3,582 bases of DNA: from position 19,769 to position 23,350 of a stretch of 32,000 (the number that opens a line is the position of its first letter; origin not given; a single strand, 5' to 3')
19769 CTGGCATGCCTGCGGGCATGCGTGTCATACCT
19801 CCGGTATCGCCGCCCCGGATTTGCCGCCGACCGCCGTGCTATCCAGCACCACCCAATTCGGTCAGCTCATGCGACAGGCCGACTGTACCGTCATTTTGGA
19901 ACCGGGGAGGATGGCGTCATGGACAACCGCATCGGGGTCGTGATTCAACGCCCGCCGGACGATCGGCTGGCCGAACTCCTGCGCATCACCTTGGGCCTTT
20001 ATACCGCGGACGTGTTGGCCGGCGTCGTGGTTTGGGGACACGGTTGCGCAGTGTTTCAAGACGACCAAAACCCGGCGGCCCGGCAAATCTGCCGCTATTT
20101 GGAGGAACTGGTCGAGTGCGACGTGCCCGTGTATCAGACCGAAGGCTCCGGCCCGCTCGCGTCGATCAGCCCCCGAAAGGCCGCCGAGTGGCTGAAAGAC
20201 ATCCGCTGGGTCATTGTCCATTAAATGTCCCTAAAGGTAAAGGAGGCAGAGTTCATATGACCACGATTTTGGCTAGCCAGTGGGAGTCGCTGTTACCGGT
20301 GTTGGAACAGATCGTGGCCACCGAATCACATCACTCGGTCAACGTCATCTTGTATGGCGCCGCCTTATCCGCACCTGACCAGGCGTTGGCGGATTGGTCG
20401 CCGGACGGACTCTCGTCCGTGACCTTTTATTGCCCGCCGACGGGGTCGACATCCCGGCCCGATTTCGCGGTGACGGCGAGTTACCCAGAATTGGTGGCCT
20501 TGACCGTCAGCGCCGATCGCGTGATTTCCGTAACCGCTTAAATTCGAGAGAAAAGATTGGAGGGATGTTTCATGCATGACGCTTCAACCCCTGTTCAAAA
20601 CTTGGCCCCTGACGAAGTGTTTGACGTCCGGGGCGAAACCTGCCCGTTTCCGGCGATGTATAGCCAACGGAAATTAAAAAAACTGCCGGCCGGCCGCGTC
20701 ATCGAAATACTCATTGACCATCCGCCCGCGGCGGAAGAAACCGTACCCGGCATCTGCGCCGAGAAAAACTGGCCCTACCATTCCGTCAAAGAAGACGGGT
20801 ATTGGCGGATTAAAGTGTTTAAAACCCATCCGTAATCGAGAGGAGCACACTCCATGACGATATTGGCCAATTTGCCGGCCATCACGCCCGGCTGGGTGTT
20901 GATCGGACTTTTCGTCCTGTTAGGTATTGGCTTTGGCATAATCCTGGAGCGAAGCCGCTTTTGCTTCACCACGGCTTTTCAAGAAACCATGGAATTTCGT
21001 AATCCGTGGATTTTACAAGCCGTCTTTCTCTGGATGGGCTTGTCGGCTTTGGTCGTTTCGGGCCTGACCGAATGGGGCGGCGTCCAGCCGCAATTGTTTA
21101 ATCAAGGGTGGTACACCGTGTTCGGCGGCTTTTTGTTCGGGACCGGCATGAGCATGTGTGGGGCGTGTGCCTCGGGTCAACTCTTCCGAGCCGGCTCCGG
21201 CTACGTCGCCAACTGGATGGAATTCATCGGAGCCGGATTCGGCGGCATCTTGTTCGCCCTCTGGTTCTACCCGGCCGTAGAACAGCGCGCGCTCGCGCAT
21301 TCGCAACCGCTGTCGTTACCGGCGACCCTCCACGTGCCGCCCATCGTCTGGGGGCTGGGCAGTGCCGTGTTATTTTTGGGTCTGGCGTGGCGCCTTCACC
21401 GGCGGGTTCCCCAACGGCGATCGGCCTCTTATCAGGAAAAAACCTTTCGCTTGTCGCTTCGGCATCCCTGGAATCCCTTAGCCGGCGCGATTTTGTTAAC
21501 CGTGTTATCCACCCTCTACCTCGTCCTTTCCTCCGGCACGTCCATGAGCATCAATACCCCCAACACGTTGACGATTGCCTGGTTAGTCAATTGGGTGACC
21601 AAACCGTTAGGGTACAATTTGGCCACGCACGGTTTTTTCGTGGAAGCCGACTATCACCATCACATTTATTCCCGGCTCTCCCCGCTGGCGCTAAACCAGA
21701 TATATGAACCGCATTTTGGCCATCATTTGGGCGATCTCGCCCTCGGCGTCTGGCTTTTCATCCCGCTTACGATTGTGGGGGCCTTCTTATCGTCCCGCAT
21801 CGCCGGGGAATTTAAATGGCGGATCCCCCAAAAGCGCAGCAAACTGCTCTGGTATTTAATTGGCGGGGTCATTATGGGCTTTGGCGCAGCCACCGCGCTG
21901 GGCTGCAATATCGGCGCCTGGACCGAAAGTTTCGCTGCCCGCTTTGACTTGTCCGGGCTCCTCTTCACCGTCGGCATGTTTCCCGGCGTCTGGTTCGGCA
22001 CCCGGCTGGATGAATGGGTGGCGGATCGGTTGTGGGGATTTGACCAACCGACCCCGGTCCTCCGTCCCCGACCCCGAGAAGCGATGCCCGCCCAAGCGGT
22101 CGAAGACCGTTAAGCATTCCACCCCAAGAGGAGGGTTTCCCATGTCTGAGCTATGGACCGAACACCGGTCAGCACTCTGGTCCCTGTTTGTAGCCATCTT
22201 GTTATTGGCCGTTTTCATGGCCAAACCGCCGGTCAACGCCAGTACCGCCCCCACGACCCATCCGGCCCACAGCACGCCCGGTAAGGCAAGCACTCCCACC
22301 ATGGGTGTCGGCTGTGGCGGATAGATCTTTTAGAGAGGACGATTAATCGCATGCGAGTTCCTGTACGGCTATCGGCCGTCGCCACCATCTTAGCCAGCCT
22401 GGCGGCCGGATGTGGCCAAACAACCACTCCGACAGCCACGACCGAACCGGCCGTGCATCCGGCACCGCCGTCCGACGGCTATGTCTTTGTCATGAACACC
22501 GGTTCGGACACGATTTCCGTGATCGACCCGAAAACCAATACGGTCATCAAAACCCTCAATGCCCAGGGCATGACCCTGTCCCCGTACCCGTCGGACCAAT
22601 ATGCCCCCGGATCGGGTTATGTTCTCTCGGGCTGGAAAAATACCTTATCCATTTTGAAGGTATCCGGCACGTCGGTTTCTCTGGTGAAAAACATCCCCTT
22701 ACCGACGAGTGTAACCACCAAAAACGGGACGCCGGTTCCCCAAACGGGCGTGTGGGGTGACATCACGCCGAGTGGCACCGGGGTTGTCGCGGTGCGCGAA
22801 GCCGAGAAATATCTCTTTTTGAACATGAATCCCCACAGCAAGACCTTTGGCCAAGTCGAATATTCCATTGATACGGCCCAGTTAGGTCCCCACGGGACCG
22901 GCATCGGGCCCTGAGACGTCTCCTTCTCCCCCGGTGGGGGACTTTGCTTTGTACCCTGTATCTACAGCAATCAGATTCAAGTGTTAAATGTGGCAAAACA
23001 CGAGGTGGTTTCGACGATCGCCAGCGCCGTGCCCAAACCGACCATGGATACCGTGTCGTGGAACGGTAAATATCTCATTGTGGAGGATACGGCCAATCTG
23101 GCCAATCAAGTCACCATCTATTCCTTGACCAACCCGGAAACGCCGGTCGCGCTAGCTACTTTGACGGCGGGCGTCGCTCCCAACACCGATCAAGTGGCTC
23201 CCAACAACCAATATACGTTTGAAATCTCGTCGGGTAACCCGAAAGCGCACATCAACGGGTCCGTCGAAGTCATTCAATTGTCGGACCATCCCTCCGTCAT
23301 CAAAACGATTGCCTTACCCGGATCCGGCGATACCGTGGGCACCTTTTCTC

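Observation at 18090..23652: Compact nine-gene unit: membrane cytochrome c, DsrEFH-like trio, TusA, YeeE, Cys-tailed peptide, propeller lipoprotein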

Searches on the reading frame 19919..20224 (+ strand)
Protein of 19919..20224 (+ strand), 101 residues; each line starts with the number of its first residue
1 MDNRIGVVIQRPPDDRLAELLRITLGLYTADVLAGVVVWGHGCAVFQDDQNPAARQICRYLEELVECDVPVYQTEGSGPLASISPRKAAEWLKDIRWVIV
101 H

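Call 7: search_protein_families(library=pfam, proteins=[window:19919-20224:+], max_evalue=0.1)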
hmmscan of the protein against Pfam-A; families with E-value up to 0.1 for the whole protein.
window:19919-20224:+ (101 aa): 0 families

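Call 10: search_solved_structures(query=window:19919-20224:+, max_evalue=10)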
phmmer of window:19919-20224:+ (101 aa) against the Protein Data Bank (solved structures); distinct sequences matched with E-value up to 10: 23.
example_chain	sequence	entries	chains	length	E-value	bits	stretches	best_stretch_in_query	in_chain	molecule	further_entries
3fz0_A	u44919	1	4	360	0.12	16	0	50-84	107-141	Nucleoside hydrolase, putative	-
1slw_B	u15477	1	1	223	0.72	13.5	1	33-63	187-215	ANIONIC TRYPSIN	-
1slu_B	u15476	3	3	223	0.73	13.5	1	33-63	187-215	ANIONIC TRYPSIN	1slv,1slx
1bra_A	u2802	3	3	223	0.75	13.4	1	33-63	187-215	TRYPSIN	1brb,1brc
1ezs_C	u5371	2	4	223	0.78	13.4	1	33-63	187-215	TRYPSIN II, ANIONIC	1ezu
1anc_A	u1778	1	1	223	0.79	13.4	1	33-63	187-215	ANIONIC TRYPSIN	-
1trm_A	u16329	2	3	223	0.79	13.4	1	33-63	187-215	TRYPSIN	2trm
1amh_A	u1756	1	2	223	0.8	13.4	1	33-63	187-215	ANIONIC TRYPSIN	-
1k9o_E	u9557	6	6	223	0.8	13.4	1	33-63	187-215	TRYPSIN II ANIONIC | Trypsin II | Anionic trypsin-2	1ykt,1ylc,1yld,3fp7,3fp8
1ane_A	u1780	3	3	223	0.8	13.4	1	33-63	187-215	ANIONIC TRYPSIN | Anionic trypsin-2 | TRYPSIN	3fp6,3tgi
1j15_A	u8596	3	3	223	0.8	13.4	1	33-63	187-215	Trypsin II, anionic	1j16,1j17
1j14_A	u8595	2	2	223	0.8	13.4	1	33-63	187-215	trypsin II, anionic | TRYPSIN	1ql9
1dpo_A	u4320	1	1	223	0.8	13.4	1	33-63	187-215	TRYPSIN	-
1anb_A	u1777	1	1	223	0.8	13.4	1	33-63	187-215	ANIONIC TRYPSIN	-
1and_A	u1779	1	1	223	0.81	13.3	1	33-63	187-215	ANIONIC TRYPSIN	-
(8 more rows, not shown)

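Call 12: search_protein_families(library=ncbifam, proteins=[window:19919-20224:+], max_evalue=1)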
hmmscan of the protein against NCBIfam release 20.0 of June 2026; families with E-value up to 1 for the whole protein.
window:19919-20224:+ (101 aa): 0 families

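Call 40: search_solved_structures(query=A3, max_evalue=10)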
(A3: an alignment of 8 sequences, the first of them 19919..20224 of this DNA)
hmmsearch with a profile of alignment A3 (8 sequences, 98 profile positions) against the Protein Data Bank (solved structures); distinct sequences matched with E-value up to 10: 3.
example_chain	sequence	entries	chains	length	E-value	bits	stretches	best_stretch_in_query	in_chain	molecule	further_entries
5mdh_A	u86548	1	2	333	1.3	12.3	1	27-75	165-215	MALATE DEHYDROGENASE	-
4mdh_A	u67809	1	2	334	1.3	12.2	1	27-75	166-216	CYTOPLASMIC MALATE DEHYDROGENASE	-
22vt_6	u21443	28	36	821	1.6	12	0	13-68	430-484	DNA replication licensing factor MCM6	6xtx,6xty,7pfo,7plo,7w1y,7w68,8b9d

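Call 41: find_homologous_proteins(query=A3, max_evalue=0.01)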
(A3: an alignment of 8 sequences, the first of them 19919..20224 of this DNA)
Query A3 (8 sequences) (101 aa, profile of the alignment): 34 proteins with E <= 0.01 among 2257 candidates.
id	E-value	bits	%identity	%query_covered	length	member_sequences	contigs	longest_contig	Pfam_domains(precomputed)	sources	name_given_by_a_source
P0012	1.2e-38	149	-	-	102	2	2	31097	-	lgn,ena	-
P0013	3.6e-37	144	-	-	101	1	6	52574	-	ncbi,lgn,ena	-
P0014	5.1e-37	144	36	36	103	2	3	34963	-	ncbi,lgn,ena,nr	ncbi:MAG: hypothetical protein M0Z87_07260 [Actinomycetota bacterium]|nr:hypothetical protein [Actin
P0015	6.3e-37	143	-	-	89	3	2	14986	-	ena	-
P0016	1.3e-36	142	36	36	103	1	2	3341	-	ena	-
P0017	1.3e-36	142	-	-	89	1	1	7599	-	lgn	-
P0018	1.5e-36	142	-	-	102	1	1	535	-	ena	-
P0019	8.1e-36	140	26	83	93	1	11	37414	-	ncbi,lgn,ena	-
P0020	1.4e-35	139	22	89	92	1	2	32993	-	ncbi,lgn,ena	-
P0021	2.2e-35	138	-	-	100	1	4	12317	-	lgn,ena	-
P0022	1.6e-34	136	36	36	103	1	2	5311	-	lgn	-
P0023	4.8e-34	134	27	73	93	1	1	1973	-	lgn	-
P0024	6.7e-34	134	25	96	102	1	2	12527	-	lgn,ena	-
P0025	2.4e-31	125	-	-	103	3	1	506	-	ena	-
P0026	4.0e-31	125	-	-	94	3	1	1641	-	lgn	-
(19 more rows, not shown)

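Call 46: predict_structure(alignment_id=A6)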
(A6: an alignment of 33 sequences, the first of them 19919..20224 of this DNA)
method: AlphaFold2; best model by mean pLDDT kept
length: 101 residues; sequences in the alignment: 33
mean_pLDDT: 85.1   pTM: 0.78
mean pLDDT of the five models: 85.1, 84.5, 83.0, 82.8, 82.6
residues with pLDDT >= 90: 48; 70-90: 41; 50-70: 12; < 50: 0
segments of 3 or more residues with pLDDT < 50: none
pLDDT, mean of each block of 10 residues (from residue 1): 86 77 92 89 67 86 90 80 92 92 86
secondary structure, 60 per line:
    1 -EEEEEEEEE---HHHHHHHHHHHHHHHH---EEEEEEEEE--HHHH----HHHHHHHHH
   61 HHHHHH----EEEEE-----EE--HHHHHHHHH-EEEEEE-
elements in order: E2-10 H14-29 E33-41 H44-47 H52-66 E71-75 H85-93 E95-100

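Call 49: fold_search(model_id=the predicted structure, library=pdb)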
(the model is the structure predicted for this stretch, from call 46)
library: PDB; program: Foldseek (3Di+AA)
matches with E <= 10: 1553; with E <= 0.001: 0
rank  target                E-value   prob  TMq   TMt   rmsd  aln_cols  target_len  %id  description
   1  4fiy_A                1.5e-02  0.92  0.41  0.09   4.2        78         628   19  Crystal Structure of GlfT2 Complexed with UDP (released 2012-06-20)
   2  2fb6                  1.8e-02  1.00  0.65  0.58   3.3       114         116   11  Structure of Conserved Protein of Unknown Function BT1422 from Bacteroides thetaiotaomicron (released 2006-01-24)
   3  2vy9_A                2.4e-02  0.98  0.53  0.49   4.7       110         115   14  Molecular architecture of the stressosome, a signal integration and transduction hub (released 2008-10-14)
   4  5ume_B                2.5e-02  0.77  0.39  0.18   8.6       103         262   11  Crystal Structure of 5,10-Methylenetetrahydrofolate Reductase MetF from Haemophilus influenzae (released 2017-02-22)
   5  3pnx_A                3.1e-02  0.90  0.52  0.35   9.2       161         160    9  Crystal structure of a putative sulfurtransferase dsrE (Swol_2425) from Syntrophomonas wolfei str. Goettingen at 1.92  (released 2010-12-15)
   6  5ume_F                3.7e-02  0.66  0.39  0.17   9.4       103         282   13  Crystal Structure of 5,10-Methylenetetrahydrofolate Reductase MetF from Haemophilus influenzae (released 2017-02-22)
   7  2rbg_A                4.0e-02  0.75  0.38  0.33   5.8        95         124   13  Crystal structure of hypothetical protein(ST0493) from sulfolobus tokodaii (released 2008-09-30)
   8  5ume_A                4.0e-02  0.66  0.40  0.18   9.0       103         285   14  Crystal Structure of 5,10-Methylenetetrahydrofolate Reductase MetF from Haemophilus influenzae (released 2017-02-22)
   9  6pib                  4.3e-02  0.84  0.46  0.22   8.7       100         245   19  Structure of the Klebsiella pneumoniae LpxH-AZ1 complex (released 2020-02-12)
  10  5ume_C                4.3e-02  0.63  0.39  0.17   9.7       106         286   13  Crystal Structure of 5,10-Methylenetetrahydrofolate Reductase MetF from Haemophilus influenzae (released 2017-02-22)
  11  5ume_E                4.3e-02  0.63  0.40  0.18   9.0       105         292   13  Crystal Structure of 5,10-Methylenetetrahydrofolate Reductase MetF from Haemophilus influenzae (released 2017-02-22)
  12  3tlb_A                5.2e-02  0.72  0.41  0.16   6.1        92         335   13  Microcin C7 self immunity protein MccF in complex aspartyl sulfamoyl adenosine (released 2012-02-29)
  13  6hcd_B                5.5e-02  0.23  0.28  0.23  11.1       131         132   14  Structure of universal stress protein from Archaeoglobus fulgidus (released 2018-08-29)
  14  9nyd_A                5.9e-02  0.69  0.40  0.18   5.8       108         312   11  Cryo-EM structure of the glycosyltransferase GtrB in the pre-catalysis and product-bound state (released 2025-12-17)
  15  3rst_B                6.7e-02  0.90  0.47  0.24   4.0        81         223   21  Crystal structure of Bacillus subtilis signal peptide peptidase A (released 2012-03-28)
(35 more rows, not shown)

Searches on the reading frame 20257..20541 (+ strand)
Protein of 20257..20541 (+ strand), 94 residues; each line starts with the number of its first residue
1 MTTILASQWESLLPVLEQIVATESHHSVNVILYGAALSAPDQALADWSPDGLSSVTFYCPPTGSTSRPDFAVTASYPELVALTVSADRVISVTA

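Call 7: search_protein_families(library=pfam, proteins=[window:20257-20541:+], max_evalue=0.1)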
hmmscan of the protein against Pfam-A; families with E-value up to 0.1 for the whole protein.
window:20257-20541:+ (94 aa): 0 families

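Call 11: search_solved_structures(query=window:20257-20541:+, max_evalue=10)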
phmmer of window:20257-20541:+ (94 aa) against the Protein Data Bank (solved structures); distinct sequences matched with E-value up to 10: 2.
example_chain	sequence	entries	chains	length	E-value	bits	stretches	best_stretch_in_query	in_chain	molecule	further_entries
9c3c_a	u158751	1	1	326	0.79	13.2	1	50-83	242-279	Alpha-sarcoglycan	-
5kzs_A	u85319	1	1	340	0.97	12.9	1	51-91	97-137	Putative cell surface protein, similar to internalin proteins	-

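Call 12: search_protein_families(library=ncbifam, proteins=[window:20257-20541:+], max_evalue=1)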
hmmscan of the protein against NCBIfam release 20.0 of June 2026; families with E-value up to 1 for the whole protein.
window:20257-20541:+ (94 aa): 0 families

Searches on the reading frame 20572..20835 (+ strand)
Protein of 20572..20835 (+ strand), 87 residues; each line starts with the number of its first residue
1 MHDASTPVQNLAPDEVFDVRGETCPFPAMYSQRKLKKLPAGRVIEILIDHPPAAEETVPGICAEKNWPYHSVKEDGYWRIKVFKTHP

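Call 7: search_protein_families(library=pfam, proteins=[window:20572-20835:+], max_evalue=0.1)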
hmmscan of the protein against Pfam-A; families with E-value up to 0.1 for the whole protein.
window:20572-20835:+ (87 aa): 2 families
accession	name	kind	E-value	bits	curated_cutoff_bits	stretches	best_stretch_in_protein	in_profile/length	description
PF01206.22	TusA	-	2.5e-14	53.3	28.6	1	17-82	3-68/70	Sulfurtransferase TusA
PF10006.14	DUF2249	-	0.011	16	29.5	1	17-53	2-38/70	Uncharacterized conserved protein (DUF2249)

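Call 12: search_protein_families(library=ncbifam, proteins=[window:20572-20835:+], max_evalue=1)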
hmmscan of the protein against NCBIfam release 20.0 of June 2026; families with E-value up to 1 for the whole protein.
window:20572-20835:+ (87 aa): 4 families
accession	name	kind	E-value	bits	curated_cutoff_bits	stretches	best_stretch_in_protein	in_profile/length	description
NF008242.0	PRK11018.1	equivalog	1.1e-08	34.6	79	1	9-59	3-52/78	sulfurtransferase-like selenium metabolism protein YedF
NF001423.0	PRK00299.1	equivalog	6.2e-06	25.9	78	1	11-63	6-57/82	sulfurtransferase TusA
TIGR03527.1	selenium_YedF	equivalog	0.002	18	110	1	18-80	2-64/194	sulfurtransferase-like selenium metabolism protein YedF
NF041048.1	TusA_like_YeeD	exception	0.0055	16.4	147.5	1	17-82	4-70/72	thiosulfate utilization sulfurtransferase TsuB/YeeD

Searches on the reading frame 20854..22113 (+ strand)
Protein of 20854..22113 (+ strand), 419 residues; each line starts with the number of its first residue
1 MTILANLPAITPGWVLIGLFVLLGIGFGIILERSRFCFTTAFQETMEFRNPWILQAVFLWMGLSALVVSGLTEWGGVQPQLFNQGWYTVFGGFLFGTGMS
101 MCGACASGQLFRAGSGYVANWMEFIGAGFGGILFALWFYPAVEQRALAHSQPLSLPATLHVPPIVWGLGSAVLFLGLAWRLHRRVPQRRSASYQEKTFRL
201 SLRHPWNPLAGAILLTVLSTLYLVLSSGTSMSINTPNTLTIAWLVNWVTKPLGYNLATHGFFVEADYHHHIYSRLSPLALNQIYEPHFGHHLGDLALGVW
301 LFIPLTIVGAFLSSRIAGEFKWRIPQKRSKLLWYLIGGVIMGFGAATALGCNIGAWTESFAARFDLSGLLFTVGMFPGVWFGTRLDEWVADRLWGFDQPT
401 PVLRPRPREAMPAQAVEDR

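Call 7: search_protein_families(library=pfam, proteins=[window:20854-22113:+], max_evalue=0.1)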
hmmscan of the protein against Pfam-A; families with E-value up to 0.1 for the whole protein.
window:20854-22113:+ (419 aa): 1 family
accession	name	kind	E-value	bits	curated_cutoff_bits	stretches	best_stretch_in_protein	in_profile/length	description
PF04143.19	Sulf_transp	-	7.8e-50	170.6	27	1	33-381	1-310/310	Sulphur transport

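Call 8: find_encoding_contigs(protein=window:20854-22113:+, flank=10000, max_places=6)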
Protein window:20854-22113:+ (419 aa): 7 contigs read that carry it; 6 places shown.
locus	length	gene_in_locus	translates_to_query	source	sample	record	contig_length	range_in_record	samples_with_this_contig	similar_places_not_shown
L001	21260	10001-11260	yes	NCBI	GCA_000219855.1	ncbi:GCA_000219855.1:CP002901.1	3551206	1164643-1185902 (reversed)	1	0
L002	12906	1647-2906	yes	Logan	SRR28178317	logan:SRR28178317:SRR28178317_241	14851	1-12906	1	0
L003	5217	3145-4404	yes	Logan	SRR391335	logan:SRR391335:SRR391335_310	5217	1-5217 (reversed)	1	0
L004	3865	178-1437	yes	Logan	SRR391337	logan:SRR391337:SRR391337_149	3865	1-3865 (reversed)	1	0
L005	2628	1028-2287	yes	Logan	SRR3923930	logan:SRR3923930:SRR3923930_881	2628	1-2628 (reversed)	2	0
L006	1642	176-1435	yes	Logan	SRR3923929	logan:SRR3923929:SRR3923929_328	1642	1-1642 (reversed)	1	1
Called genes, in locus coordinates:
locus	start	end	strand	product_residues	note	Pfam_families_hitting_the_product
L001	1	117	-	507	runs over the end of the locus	PF00501:AMP-binding, PF13193:AMP-binding_C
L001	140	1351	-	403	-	-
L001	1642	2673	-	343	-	PF08240:ADH_N, PF00107:ADH_zinc_N, PF13602:ADH_zinc_N_2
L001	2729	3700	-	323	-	PF00704:Glyco_hydro_18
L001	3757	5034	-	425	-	PF03816:LytR_cpsA_psr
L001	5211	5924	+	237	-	PF01522:Polysacc_deac_1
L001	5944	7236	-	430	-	PF07690:MFS_1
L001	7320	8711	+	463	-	PF00034:Cytochrom_C (faint)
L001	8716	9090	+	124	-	-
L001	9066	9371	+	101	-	-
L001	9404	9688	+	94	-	-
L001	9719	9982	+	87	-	PF01206:TusA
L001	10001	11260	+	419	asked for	PF04143:Sulf_transp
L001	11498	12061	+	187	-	-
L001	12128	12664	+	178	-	-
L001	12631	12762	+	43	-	-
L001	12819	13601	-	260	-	PF06018:CodY, PF08222:HTH_CodY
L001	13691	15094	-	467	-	PF00493:MCM (faint), PF01078:Mg_chelatase (faint), PF00004:AAA (weak), PF07728:AAA_5 (weak), PF13401:AAA_22 (faint), PF07724:AAA_2, PF00004:AAA (weak)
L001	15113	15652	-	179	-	PF00227:Proteasome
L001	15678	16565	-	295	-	PF02899:Phage_int_SAM_1, PF13495:Phage_int_SAM_4 (faint), PF00589:Phage_integrase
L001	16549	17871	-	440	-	PF01134:GIDA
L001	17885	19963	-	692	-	PF01751:Toprim, PF01131:Topoisom_bac, PF01396:Zn_ribbon_Top1, PF13240:Zn_Ribbon_1 (faint), PF01396:Zn_ribbon_Top1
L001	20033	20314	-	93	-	-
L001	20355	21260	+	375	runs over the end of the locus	PF01471:PG_binding_1, PF01476:LysM, PF23473:LysM3_LYK4_5 (faint), PF01476:LysM, PF00877:NLPC_P60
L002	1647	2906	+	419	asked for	PF04143:Sulf_transp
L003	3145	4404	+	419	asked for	PF04143:Sulf_transp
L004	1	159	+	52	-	?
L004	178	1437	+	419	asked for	PF04143:Sulf_transp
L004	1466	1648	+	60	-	-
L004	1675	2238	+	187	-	-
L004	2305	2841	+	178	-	-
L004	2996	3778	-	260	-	PF06018:CodY, PF08222:HTH_CodY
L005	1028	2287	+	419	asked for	PF04143:Sulf_transp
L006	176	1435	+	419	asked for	PF04143:Sulf_transp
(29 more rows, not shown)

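Call 12: search_protein_families(library=ncbifam, proteins=[window:20854-22113:+], max_evalue=1)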
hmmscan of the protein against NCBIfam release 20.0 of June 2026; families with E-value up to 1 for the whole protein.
window:20854-22113:+ (419 aa): 4 families
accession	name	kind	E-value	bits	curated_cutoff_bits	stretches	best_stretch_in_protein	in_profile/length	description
NF033796.1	selen_YedE_FdhT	exception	3.6e-33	115.3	350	2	16-140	215-338/387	selenium metabolism membrane protein YedE/FdhT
NF052577.1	ThSTportTsuASprch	equivalog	9.7e-31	107.3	400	2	21-125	6-111/330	thiosulfate transporter TsuA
NF041049.1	thio_trans_TsuA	exception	5.4e-20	71.8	645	2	22-246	9-241/348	thiosulfate utilization transporter TsuA/YeeE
TIGR04112.1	seleno_YedE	equivalog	2.9e-09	36.6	200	2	22-132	190-303/337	YedE family putative selenium transporter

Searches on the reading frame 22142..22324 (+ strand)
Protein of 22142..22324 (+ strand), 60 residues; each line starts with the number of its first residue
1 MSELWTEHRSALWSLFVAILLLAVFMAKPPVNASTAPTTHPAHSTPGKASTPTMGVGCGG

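Call 7: search_protein_families(library=pfam, proteins=[window:22142-22324:+], max_evalue=0.1)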
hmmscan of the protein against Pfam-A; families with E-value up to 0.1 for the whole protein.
window:22142-22324:+ (60 aa): 0 families

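Call 12: search_protein_families(library=ncbifam, proteins=[window:22142-22324:+], max_evalue=1)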
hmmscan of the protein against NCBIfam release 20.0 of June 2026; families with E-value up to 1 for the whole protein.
window:22142-22324:+ (60 aa): 1 family
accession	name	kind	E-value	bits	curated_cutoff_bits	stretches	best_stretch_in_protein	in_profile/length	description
TIGR03943.1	TIGR03943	equivalog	0.057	12.8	88.8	1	7-49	53-96/221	TIGR03943 family putative permease subunit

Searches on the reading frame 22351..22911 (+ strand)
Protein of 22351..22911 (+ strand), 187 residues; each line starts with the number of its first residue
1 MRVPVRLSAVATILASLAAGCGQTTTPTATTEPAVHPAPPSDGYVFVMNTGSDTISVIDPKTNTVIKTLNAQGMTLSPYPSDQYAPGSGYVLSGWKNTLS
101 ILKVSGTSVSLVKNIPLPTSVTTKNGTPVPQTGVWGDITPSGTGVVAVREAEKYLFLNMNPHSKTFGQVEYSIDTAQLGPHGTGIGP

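Call 7: search_protein_families(library=pfam, proteins=[window:22351-22911:+], max_evalue=0.1)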
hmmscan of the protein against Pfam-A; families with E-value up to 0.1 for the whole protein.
window:22351-22911:+ (187 aa): 3 families
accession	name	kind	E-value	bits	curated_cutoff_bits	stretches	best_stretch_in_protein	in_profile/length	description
PF16819.11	DUF5074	-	0.0012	18.4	27.2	1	41-121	152-227/353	Domain of unknown function (DUF5074)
PF21783.3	YNCE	-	0.0075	16.1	27.1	1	38-79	77-115/339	YNCE-like beta-propeller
PF08533.16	Glyco_hydro_42C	-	0.052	13.7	21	0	41-79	11-51/58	Beta-galactosidase C-terminal domain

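Call 12: search_protein_families(library=ncbifam, proteins=[window:22351-22911:+], max_evalue=1)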
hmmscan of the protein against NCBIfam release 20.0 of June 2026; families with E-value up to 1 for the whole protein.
window:22351-22911:+ (187 aa): 5 families
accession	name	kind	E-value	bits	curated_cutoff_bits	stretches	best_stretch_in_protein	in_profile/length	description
TIGR02276.1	beta_rpt_yvtn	repeat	5.2e-11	42.3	27.85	1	40-70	1-31/42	beta-propeller repeat protein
NF047847.2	SS_mature_LptM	equivalog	0.048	13.7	27.7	1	1-24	1-23/31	LPS translocon maturation chaperone LptM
NF052342.1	hydrazine_BC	exception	0.07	11.3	1250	1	45-73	95-123/690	hydrazine synthase subunit beta-gamma fusion subunit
TIGR03866.1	PQQ_ABC_repeats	subfamily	0.087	11.9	287.3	1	43-71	11-39/310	PQQ-dependent catabolism-associated beta-propeller protein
NF048007.1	MmpL3Stblzr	equivalog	0.099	11.8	600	1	45-123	63-137/366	MmpL3/TtfA transport complex stabilizer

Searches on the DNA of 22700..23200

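Call 22: search_rna_families(source=window, start=22700, end=23200, threshold=evalue, max_evalue=10)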
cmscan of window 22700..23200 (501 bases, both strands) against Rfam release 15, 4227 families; matches with E-value up to 10: 2.
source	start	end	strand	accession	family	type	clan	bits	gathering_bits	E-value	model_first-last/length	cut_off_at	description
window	23142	23200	+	RF03271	mir-1247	Gene; miRNA;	-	17.7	70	3.1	1-62/74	3'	mir-1247 microRNA precursor family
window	22754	22815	+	RF01781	ASdes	Gene; sRNA;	-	16.6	40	0.52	1-68/68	no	ASdes TB sRNA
